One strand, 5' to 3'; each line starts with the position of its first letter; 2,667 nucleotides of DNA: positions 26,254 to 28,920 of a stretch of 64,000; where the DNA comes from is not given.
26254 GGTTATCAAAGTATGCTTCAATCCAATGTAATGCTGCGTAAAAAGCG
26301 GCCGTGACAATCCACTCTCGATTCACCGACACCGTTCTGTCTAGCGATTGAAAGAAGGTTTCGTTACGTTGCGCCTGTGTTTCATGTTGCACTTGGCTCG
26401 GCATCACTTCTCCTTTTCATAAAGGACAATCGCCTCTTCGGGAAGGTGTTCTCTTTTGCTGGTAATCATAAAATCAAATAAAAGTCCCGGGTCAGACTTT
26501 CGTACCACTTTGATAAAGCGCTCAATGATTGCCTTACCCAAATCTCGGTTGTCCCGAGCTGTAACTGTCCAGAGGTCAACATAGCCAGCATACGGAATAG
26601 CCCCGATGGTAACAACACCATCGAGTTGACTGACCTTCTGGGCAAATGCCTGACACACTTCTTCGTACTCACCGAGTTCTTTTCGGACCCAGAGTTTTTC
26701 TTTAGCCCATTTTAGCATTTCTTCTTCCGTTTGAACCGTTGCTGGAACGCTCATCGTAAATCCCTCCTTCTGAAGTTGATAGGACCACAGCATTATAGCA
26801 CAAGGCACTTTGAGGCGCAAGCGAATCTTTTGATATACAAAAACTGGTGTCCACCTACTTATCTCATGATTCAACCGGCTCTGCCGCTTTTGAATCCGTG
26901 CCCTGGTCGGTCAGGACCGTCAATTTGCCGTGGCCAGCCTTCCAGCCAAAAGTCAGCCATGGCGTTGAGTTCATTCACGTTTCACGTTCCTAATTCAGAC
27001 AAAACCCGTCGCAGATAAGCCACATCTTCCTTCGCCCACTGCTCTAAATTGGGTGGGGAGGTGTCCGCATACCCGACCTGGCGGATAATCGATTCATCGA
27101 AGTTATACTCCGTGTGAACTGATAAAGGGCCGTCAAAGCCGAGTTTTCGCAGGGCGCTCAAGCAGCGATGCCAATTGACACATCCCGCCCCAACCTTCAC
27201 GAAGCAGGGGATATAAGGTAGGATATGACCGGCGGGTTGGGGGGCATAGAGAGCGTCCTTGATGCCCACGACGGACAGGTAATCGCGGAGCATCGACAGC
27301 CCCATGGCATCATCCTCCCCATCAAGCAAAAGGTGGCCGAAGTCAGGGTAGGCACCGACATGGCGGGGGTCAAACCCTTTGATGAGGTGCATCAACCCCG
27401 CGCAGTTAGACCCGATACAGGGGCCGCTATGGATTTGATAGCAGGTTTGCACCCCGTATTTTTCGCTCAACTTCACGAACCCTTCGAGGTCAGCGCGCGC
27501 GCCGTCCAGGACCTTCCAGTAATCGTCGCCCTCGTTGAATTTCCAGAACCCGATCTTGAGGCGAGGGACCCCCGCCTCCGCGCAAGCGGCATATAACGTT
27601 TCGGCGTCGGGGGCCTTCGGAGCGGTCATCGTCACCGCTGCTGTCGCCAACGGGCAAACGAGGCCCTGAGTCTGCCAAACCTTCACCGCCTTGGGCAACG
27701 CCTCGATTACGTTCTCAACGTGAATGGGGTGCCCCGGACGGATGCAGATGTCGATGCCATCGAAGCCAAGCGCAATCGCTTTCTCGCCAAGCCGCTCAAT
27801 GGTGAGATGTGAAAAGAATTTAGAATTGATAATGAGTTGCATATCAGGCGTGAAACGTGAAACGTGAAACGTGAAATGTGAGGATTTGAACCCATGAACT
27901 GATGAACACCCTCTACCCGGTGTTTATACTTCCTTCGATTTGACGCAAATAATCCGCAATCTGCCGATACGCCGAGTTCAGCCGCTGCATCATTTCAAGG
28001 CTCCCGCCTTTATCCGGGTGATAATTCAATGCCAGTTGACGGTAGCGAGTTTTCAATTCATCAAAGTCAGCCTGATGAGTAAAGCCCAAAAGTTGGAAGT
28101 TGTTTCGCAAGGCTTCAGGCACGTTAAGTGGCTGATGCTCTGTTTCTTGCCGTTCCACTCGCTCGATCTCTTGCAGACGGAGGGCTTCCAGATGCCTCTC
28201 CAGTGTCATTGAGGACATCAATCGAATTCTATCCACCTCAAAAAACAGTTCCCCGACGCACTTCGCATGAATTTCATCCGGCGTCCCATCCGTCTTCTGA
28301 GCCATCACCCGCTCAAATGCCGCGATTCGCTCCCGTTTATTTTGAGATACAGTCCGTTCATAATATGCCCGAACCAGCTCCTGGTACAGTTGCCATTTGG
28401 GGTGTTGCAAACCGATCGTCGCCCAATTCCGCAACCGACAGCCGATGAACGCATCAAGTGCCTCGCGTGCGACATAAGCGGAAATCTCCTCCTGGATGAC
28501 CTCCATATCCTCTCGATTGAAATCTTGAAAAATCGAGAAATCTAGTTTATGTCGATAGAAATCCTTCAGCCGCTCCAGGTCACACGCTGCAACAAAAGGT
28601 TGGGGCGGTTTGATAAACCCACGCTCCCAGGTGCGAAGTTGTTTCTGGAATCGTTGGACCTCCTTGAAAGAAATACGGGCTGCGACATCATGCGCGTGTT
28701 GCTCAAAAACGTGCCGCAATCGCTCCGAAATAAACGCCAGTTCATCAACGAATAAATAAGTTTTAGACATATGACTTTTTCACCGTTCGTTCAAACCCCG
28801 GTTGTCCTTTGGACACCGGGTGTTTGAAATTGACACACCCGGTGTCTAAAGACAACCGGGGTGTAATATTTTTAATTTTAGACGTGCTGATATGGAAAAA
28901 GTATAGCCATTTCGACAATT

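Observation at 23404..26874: Lower-GC island of minus-strand hypothetical genes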

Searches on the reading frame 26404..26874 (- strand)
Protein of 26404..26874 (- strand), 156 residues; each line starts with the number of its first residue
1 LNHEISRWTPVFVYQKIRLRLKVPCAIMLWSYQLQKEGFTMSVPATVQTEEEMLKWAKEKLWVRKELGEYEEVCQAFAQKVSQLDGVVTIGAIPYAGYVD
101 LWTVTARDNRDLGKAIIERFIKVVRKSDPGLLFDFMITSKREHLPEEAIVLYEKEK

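Call 3: search_protein_families(library=pfam, proteins=[window:26404-26874:-], max_evalue=1)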
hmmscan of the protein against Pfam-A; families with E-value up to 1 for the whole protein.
window:26404-26874:- (156 aa): 1 family
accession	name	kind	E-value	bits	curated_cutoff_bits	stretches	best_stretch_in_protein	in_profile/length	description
PF18985.5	DUF5718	-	0.058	13.3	25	1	51-99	155-203/250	Family of unknown function (DUF5718)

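Call 4: search_protein_families(library=padloc, proteins=[window:26404-26874:-], max_evalue=1)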
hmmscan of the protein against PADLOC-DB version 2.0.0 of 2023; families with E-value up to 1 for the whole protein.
window:26404-26874:- (156 aa): 0 families

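Call 5: search_protein_families(library=ncbifam, proteins=[window:26404-26874:-], max_evalue=1)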
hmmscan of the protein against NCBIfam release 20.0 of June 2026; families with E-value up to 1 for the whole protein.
window:26404-26874:- (156 aa): 0 families

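Call 9: search_protein_families(library=phrogs, proteins=[window:26404-26874:-], max_evalue=1)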
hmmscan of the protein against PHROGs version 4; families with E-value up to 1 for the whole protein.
window:26404-26874:- (156 aa): 1 family
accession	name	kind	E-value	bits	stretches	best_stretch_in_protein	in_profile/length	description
phrog_17542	-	unknown function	0.23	12.7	1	51-83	32-64/144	-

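Call 32: search_protein_families(library=pfam, proteins=[P0007, L005:7191-7529:+, L005:7399-8190:+, L005:8819-10087:+, L005:7690-8190:+], max_evalue=1)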
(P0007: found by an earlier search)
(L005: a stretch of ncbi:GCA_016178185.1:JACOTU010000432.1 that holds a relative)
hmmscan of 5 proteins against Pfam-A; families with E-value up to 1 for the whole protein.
P0007 (122 aa): 0 families

L005:7191-7529:+ (112 aa): 1 family
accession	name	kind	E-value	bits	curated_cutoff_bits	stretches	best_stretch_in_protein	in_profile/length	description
PF14013.11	MT0933_antitox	-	0.091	13.5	27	1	87-108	27-48/49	MT0933-like antitoxin protein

L005:7399-8190:+ (263 aa): 1 family
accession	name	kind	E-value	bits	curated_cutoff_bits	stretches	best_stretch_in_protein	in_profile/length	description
PF04355.18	BamE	-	0.028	14.7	23.2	1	103-120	10-27/71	Outer membrane protein assembly factor BamE domain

L005:8819-10087:+ (422 aa): 13 families
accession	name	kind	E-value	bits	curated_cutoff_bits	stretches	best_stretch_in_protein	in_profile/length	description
PF07693.20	KAP_NTPase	-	6.7e-05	22.7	20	1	154-227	125-172/293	KAP family P-loop domain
PF25199.1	nSTAND_NTPase5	-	8.8e-05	22.8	34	1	31-87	27-85/145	Novel STAND NTPase 5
PF13173.12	AAA_14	-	8.9e-05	22.9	27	1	48-136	5-88/129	AAA domain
PF13191.12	AAA_16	-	0.0017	19.3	32.6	1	41-219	20-145/167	AAA ATPase domain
PF00437.27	T2SSE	-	0.007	15.5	24.9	1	46-82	143-178/370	Type II/IV secretion system protein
PF13401.12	AAA_22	-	0.0084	16.9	27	1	45-230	5-108/130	AAA domain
PF20720.3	nSTAND3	-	0.013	15.6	27.2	1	40-84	12-57/155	Novel STAND NTPase 3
PF03266.21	NTPase_1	-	0.046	14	23.9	0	141-218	4-84/168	NTPase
PF10412.15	TrwB_AAD_bind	-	0.089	12.1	20.5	1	43-72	13-42/387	Type IV secretion-system coupling protein DNA-binding domain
PF04665.18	Pox_A32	-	0.099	12.5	22.8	1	43-78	11-46/242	Poxvirus A32 protein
PF01261.30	AP_endonuc_2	-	0.11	12.6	31.1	1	137-230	72-163/249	Xylose isomerase-like TIM barrel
PF02563.21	Poly_export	-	0.14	12.8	28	1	156-186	37-67/77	Polysaccharide biosynthesis/export protein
PF00377.23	Prion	-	0.14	12.6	25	1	333-356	60-83/116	Prion/Doppel alpha-helical domain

L005:7690-8190:+ (166 aa): 2 families
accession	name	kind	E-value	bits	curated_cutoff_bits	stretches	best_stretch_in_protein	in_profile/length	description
PF04355.18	BamE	-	0.016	15.4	23.2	1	7-23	11-27/71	Outer membrane protein assembly factor BamE domain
PF24880.1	DUF7738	-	0.12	13.3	24.6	1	7-55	15-66/103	Domain of unknown function (DUF7738)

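Call 48: search_protein_families(library=pfam, proteins=[P0048, P0053, P0057, P0060, P0073, P0157, P0062, P0055, P0047, P0046], max_evalue=0.001)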
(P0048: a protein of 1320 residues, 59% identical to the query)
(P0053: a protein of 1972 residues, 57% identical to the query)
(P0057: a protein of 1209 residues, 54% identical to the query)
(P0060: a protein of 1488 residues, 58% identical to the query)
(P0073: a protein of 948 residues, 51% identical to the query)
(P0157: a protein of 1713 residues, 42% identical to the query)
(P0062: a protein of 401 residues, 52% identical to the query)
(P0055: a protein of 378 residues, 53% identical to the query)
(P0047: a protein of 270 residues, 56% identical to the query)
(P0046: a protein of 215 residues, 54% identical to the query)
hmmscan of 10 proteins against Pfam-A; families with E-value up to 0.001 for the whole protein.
P0048 (1320 aa): 3 families
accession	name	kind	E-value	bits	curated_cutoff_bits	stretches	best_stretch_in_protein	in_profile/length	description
PF05593.20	RHS_repeat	-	4.2e-111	362.1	22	14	648-681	1-34/38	RHS Repeat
PF20148.4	DUF6531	-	1.5e-08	35.3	24.1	1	65-148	2-71/74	Domain of unknown function (DUF6531)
PF23414.1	Beta-prop_EML_2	-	0.00044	20.2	90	0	602-720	43-162/266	Echinoderm microtubule-associated protein second beta-propeller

P0053 (1972 aa): 6 families
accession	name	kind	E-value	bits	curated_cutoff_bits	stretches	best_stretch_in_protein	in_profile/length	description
PF12256.14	TcdB_toxin_midN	-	4.9e-30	104.6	24.8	1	711-831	29-169/181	Insecticide toxin TcdB middle/N-terminal region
PF03534.18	SpvB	-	7.7e-26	91.4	22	2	151-231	101-185/287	Salmonella virulence plasmid 65kDa B protein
PF13517.12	FG-GAP_3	-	8.4e-24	84.4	26.9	5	493-559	1-60/61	FG-GAP-like repeat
PF05593.20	RHS_repeat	-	2e-23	82.7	22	1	1314-1341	1-28/38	RHS Repeat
PF01839.29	FG-GAP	-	3.3e-19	68.8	22.1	0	487-502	3-18/37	FG-GAP repeat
PF16743.10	PliI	-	2.4e-05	24.4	27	0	685-729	41-79/123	Periplasmic lysozyme inhibitor of I-type lysozyme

P0057 (1209 aa): 4 families
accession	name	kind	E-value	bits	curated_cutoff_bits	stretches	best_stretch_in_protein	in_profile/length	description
PF05593.20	RHS_repeat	-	4.3e-72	237.7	22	7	479-510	4-35/38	RHS Repeat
PF25023.1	TEN_YD-shell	-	7.4e-14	51.2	50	1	794-966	648-829/909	Teneurin YD-shell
PF15283.12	DUF4595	-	6.5e-08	33.2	34.2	0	407-476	31-107/202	Domain of unknown function (DUF4595) with porin-like fold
PF20148.4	DUF6531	-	2.6e-07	31.3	24.1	1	61-133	1-74/74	Domain of unknown function (DUF6531)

P0060 (1488 aa): 3 families
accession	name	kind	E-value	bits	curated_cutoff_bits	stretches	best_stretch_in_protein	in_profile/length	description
PF05593.20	RHS_repeat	-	2.6e-44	149.2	22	2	647-686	1-37/38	RHS Repeat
PF12256.14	TcdB_toxin_midN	-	1.2e-14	54.5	24.8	1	124-224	64-163/181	Insecticide toxin TcdB middle/N-terminal region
PF20041.5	DUF6443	-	9.5e-08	32.8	27.8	1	531-643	12-113/137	Domain of unknown function (DUF6443)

P0073 (948 aa): 1 family
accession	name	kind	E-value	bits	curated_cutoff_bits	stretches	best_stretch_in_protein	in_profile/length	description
PF13332.12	Fil_haemagg_2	-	1.4e-35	123.4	22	2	225-383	4-167/170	Hemagglutinin repeat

P0157 (1713 aa): 1 family
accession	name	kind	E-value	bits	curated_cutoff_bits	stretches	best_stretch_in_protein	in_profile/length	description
PF05593.20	RHS_repeat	-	2e-06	28.5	22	0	492-513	10-31/38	RHS Repeat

P0062 (401 aa): 0 families

P0055 (378 aa): 0 families

P0047 (270 aa): 0 families

P0046 (215 aa): 1 family
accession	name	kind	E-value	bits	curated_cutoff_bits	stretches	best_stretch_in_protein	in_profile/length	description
PF14449.11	PT-TG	-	4.7e-16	59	23.5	1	57-119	3-63/68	Pre-toxin TG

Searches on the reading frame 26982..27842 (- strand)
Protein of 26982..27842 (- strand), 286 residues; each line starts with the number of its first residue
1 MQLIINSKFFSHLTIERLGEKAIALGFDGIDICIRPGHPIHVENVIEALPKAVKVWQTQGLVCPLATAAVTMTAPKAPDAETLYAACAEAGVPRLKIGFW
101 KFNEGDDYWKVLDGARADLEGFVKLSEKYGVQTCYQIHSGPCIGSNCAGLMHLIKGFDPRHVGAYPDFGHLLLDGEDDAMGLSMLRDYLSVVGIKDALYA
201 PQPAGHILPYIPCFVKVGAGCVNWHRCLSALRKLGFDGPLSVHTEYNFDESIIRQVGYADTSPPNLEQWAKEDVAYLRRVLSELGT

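Call 3: search_protein_families(library=pfam, proteins=[window:26982-27842:-], max_evalue=1)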
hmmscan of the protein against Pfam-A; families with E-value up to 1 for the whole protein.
window:26982-27842:- (286 aa): 1 family
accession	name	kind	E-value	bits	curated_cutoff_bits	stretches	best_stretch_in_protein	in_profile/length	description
PF01261.30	AP_endonuc_2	-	8.5e-21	75.2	31.1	1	21-279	3-248/249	Xylose isomerase-like TIM barrel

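Call 32: search_protein_families(library=pfam, proteins=[P0007, L005:7191-7529:+, L005:7399-8190:+, L005:8819-10087:+, L005:7690-8190:+], max_evalue=1)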
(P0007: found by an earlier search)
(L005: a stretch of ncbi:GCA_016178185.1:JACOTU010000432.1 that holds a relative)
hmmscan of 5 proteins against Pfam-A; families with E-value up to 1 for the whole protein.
P0007 (122 aa): 0 families

L005:7191-7529:+ (112 aa): 1 family
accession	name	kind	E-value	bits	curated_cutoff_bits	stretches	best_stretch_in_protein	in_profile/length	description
PF14013.11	MT0933_antitox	-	0.091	13.5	27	1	87-108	27-48/49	MT0933-like antitoxin protein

L005:7399-8190:+ (263 aa): 1 family
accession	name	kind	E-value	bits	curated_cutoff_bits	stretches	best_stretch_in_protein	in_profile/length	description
PF04355.18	BamE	-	0.028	14.7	23.2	1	103-120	10-27/71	Outer membrane protein assembly factor BamE domain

L005:8819-10087:+ (422 aa): 13 families
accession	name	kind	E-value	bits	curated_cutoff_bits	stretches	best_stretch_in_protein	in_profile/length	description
PF07693.20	KAP_NTPase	-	6.7e-05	22.7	20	1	154-227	125-172/293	KAP family P-loop domain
PF25199.1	nSTAND_NTPase5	-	8.8e-05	22.8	34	1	31-87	27-85/145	Novel STAND NTPase 5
PF13173.12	AAA_14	-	8.9e-05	22.9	27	1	48-136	5-88/129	AAA domain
PF13191.12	AAA_16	-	0.0017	19.3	32.6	1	41-219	20-145/167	AAA ATPase domain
PF00437.27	T2SSE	-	0.007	15.5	24.9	1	46-82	143-178/370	Type II/IV secretion system protein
PF13401.12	AAA_22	-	0.0084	16.9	27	1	45-230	5-108/130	AAA domain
PF20720.3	nSTAND3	-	0.013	15.6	27.2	1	40-84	12-57/155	Novel STAND NTPase 3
PF03266.21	NTPase_1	-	0.046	14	23.9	0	141-218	4-84/168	NTPase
PF10412.15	TrwB_AAD_bind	-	0.089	12.1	20.5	1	43-72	13-42/387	Type IV secretion-system coupling protein DNA-binding domain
PF04665.18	Pox_A32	-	0.099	12.5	22.8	1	43-78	11-46/242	Poxvirus A32 protein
PF01261.30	AP_endonuc_2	-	0.11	12.6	31.1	1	137-230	72-163/249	Xylose isomerase-like TIM barrel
PF02563.21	Poly_export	-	0.14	12.8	28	1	156-186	37-67/77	Polysaccharide biosynthesis/export protein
PF00377.23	Prion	-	0.14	12.6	25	1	333-356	60-83/116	Prion/Doppel alpha-helical domain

L005:7690-8190:+ (166 aa): 2 families
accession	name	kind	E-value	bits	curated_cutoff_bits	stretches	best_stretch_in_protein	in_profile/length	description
PF04355.18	BamE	-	0.016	15.4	23.2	1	7-23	11-27/71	Outer membrane protein assembly factor BamE domain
PF24880.1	DUF7738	-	0.12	13.3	24.6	1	7-55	15-66/103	Domain of unknown function (DUF7738)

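Call 48: search_protein_families(library=pfam, proteins=[P0048, P0053, P0057, P0060, P0073, P0157, P0062, P0055, P0047, P0046], max_evalue=0.001)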
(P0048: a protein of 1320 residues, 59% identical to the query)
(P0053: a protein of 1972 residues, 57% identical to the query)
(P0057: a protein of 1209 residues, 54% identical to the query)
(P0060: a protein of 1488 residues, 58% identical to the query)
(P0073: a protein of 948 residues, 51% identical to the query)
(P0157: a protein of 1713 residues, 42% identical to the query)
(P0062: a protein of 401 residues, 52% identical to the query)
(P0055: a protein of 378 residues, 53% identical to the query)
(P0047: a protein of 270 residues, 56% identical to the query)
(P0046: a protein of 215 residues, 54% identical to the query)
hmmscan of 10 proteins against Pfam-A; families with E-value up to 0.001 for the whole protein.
P0048 (1320 aa): 3 families
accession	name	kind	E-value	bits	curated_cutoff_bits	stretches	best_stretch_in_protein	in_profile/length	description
PF05593.20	RHS_repeat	-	4.2e-111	362.1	22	14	648-681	1-34/38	RHS Repeat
PF20148.4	DUF6531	-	1.5e-08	35.3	24.1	1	65-148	2-71/74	Domain of unknown function (DUF6531)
PF23414.1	Beta-prop_EML_2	-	0.00044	20.2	90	0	602-720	43-162/266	Echinoderm microtubule-associated protein second beta-propeller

P0053 (1972 aa): 6 families
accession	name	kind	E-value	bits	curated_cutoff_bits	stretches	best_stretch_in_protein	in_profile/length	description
PF12256.14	TcdB_toxin_midN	-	4.9e-30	104.6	24.8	1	711-831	29-169/181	Insecticide toxin TcdB middle/N-terminal region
PF03534.18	SpvB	-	7.7e-26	91.4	22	2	151-231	101-185/287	Salmonella virulence plasmid 65kDa B protein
PF13517.12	FG-GAP_3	-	8.4e-24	84.4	26.9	5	493-559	1-60/61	FG-GAP-like repeat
PF05593.20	RHS_repeat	-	2e-23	82.7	22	1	1314-1341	1-28/38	RHS Repeat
PF01839.29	FG-GAP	-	3.3e-19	68.8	22.1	0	487-502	3-18/37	FG-GAP repeat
PF16743.10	PliI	-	2.4e-05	24.4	27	0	685-729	41-79/123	Periplasmic lysozyme inhibitor of I-type lysozyme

P0057 (1209 aa): 4 families
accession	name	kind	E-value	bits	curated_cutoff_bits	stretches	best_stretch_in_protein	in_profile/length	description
PF05593.20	RHS_repeat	-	4.3e-72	237.7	22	7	479-510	4-35/38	RHS Repeat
PF25023.1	TEN_YD-shell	-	7.4e-14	51.2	50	1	794-966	648-829/909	Teneurin YD-shell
PF15283.12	DUF4595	-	6.5e-08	33.2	34.2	0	407-476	31-107/202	Domain of unknown function (DUF4595) with porin-like fold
PF20148.4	DUF6531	-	2.6e-07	31.3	24.1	1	61-133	1-74/74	Domain of unknown function (DUF6531)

P0060 (1488 aa): 3 families
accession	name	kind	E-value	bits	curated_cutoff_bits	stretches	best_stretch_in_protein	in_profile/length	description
PF05593.20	RHS_repeat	-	2.6e-44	149.2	22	2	647-686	1-37/38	RHS Repeat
PF12256.14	TcdB_toxin_midN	-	1.2e-14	54.5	24.8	1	124-224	64-163/181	Insecticide toxin TcdB middle/N-terminal region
PF20041.5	DUF6443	-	9.5e-08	32.8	27.8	1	531-643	12-113/137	Domain of unknown function (DUF6443)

P0073 (948 aa): 1 family
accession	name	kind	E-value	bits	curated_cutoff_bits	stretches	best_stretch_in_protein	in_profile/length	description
PF13332.12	Fil_haemagg_2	-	1.4e-35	123.4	22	2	225-383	4-167/170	Hemagglutinin repeat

P0157 (1713 aa): 1 family
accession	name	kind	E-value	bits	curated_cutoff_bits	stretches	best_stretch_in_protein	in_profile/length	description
PF05593.20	RHS_repeat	-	2e-06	28.5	22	0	492-513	10-31/38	RHS Repeat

P0062 (401 aa): 0 families

P0055 (378 aa): 0 families

P0047 (270 aa): 0 families

P0046 (215 aa): 1 family
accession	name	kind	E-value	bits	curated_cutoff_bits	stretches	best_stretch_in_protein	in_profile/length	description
PF14449.11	PT-TG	-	4.7e-16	59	23.5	1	57-119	3-63/68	Pre-toxin TG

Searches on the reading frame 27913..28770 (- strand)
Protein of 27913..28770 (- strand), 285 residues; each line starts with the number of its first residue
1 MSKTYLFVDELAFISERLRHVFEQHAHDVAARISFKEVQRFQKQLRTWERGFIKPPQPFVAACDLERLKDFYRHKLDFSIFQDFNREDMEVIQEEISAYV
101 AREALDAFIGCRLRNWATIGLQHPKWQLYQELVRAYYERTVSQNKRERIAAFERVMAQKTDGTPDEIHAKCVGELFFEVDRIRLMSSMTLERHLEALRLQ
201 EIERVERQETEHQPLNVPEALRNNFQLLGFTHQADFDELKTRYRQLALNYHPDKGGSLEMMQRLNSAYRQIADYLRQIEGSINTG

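Call 3: search_protein_families(library=pfam, proteins=[window:27913-28770:-], max_evalue=1)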
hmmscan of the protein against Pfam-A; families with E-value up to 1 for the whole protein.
window:27913-28770:- (285 aa): 2 families
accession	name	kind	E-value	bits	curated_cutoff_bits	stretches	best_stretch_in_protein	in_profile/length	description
PF00226.36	DnaJ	-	1.9e-09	37.9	27.8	1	225-273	3-55/63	DnaJ domain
PF00903.31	Glyoxalase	-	0.071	13.9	20.6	1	60-85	7-32/121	Glyoxalase/Bleomycin resistance protein/Dioxygenase superfamily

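Call 32: search_protein_families(library=pfam, proteins=[P0007, L005:7191-7529:+, L005:7399-8190:+, L005:8819-10087:+, L005:7690-8190:+], max_evalue=1)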
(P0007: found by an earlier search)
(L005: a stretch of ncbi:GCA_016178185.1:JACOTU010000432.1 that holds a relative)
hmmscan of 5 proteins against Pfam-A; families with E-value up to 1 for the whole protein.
P0007 (122 aa): 0 families

L005:7191-7529:+ (112 aa): 1 family
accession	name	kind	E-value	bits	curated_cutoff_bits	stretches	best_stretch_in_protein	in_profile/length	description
PF14013.11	MT0933_antitox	-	0.091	13.5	27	1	87-108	27-48/49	MT0933-like antitoxin protein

L005:7399-8190:+ (263 aa): 1 family
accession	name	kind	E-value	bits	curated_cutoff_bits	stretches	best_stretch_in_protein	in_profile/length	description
PF04355.18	BamE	-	0.028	14.7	23.2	1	103-120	10-27/71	Outer membrane protein assembly factor BamE domain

L005:8819-10087:+ (422 aa): 13 families
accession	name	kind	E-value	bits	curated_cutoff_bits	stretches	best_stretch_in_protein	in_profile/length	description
PF07693.20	KAP_NTPase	-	6.7e-05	22.7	20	1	154-227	125-172/293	KAP family P-loop domain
PF25199.1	nSTAND_NTPase5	-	8.8e-05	22.8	34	1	31-87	27-85/145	Novel STAND NTPase 5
PF13173.12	AAA_14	-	8.9e-05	22.9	27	1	48-136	5-88/129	AAA domain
PF13191.12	AAA_16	-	0.0017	19.3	32.6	1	41-219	20-145/167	AAA ATPase domain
PF00437.27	T2SSE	-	0.007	15.5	24.9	1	46-82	143-178/370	Type II/IV secretion system protein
PF13401.12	AAA_22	-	0.0084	16.9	27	1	45-230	5-108/130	AAA domain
PF20720.3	nSTAND3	-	0.013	15.6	27.2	1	40-84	12-57/155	Novel STAND NTPase 3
PF03266.21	NTPase_1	-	0.046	14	23.9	0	141-218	4-84/168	NTPase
PF10412.15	TrwB_AAD_bind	-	0.089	12.1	20.5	1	43-72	13-42/387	Type IV secretion-system coupling protein DNA-binding domain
PF04665.18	Pox_A32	-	0.099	12.5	22.8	1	43-78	11-46/242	Poxvirus A32 protein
PF01261.30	AP_endonuc_2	-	0.11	12.6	31.1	1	137-230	72-163/249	Xylose isomerase-like TIM barrel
PF02563.21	Poly_export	-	0.14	12.8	28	1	156-186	37-67/77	Polysaccharide biosynthesis/export protein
PF00377.23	Prion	-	0.14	12.6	25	1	333-356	60-83/116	Prion/Doppel alpha-helical domain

L005:7690-8190:+ (166 aa): 2 families
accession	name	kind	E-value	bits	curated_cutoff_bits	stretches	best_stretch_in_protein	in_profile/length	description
PF04355.18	BamE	-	0.016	15.4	23.2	1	7-23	11-27/71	Outer membrane protein assembly factor BamE domain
PF24880.1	DUF7738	-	0.12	13.3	24.6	1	7-55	15-66/103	Domain of unknown function (DUF7738)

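Call 48: search_protein_families(library=pfam, proteins=[P0048, P0053, P0057, P0060, P0073, P0157, P0062, P0055, P0047, P0046], max_evalue=0.001)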
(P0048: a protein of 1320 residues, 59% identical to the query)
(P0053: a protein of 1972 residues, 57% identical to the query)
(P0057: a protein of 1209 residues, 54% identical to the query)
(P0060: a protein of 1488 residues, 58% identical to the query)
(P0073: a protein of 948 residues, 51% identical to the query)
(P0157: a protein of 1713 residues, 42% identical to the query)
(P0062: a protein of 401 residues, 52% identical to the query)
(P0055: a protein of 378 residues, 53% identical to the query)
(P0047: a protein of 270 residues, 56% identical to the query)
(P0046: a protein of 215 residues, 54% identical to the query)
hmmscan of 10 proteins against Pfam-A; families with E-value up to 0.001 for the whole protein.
P0048 (1320 aa): 3 families
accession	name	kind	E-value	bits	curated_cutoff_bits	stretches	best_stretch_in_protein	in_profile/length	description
PF05593.20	RHS_repeat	-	4.2e-111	362.1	22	14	648-681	1-34/38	RHS Repeat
PF20148.4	DUF6531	-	1.5e-08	35.3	24.1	1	65-148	2-71/74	Domain of unknown function (DUF6531)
PF23414.1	Beta-prop_EML_2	-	0.00044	20.2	90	0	602-720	43-162/266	Echinoderm microtubule-associated protein second beta-propeller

P0053 (1972 aa): 6 families
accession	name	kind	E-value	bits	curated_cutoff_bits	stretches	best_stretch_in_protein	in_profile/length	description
PF12256.14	TcdB_toxin_midN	-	4.9e-30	104.6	24.8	1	711-831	29-169/181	Insecticide toxin TcdB middle/N-terminal region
PF03534.18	SpvB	-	7.7e-26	91.4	22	2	151-231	101-185/287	Salmonella virulence plasmid 65kDa B protein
PF13517.12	FG-GAP_3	-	8.4e-24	84.4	26.9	5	493-559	1-60/61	FG-GAP-like repeat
PF05593.20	RHS_repeat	-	2e-23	82.7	22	1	1314-1341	1-28/38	RHS Repeat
PF01839.29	FG-GAP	-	3.3e-19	68.8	22.1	0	487-502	3-18/37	FG-GAP repeat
PF16743.10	PliI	-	2.4e-05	24.4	27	0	685-729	41-79/123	Periplasmic lysozyme inhibitor of I-type lysozyme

P0057 (1209 aa): 4 families
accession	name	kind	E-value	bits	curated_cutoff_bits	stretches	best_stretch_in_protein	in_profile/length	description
PF05593.20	RHS_repeat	-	4.3e-72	237.7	22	7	479-510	4-35/38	RHS Repeat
PF25023.1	TEN_YD-shell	-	7.4e-14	51.2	50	1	794-966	648-829/909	Teneurin YD-shell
PF15283.12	DUF4595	-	6.5e-08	33.2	34.2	0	407-476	31-107/202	Domain of unknown function (DUF4595) with porin-like fold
PF20148.4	DUF6531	-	2.6e-07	31.3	24.1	1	61-133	1-74/74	Domain of unknown function (DUF6531)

P0060 (1488 aa): 3 families
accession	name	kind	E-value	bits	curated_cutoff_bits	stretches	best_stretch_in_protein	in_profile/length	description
PF05593.20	RHS_repeat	-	2.6e-44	149.2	22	2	647-686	1-37/38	RHS Repeat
PF12256.14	TcdB_toxin_midN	-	1.2e-14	54.5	24.8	1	124-224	64-163/181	Insecticide toxin TcdB middle/N-terminal region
PF20041.5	DUF6443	-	9.5e-08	32.8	27.8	1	531-643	12-113/137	Domain of unknown function (DUF6443)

P0073 (948 aa): 1 family
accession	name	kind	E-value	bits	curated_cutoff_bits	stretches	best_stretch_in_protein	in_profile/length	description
PF13332.12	Fil_haemagg_2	-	1.4e-35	123.4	22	2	225-383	4-167/170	Hemagglutinin repeat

P0157 (1713 aa): 1 family
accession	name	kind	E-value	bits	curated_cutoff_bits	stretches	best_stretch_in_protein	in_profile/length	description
PF05593.20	RHS_repeat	-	2e-06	28.5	22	0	492-513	10-31/38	RHS Repeat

P0062 (401 aa): 0 families

P0055 (378 aa): 0 families

P0047 (270 aa): 0 families

P0046 (215 aa): 1 family
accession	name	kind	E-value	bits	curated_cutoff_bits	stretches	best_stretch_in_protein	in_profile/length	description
PF14449.11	PT-TG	-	4.7e-16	59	23.5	1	57-119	3-63/68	Pre-toxin TG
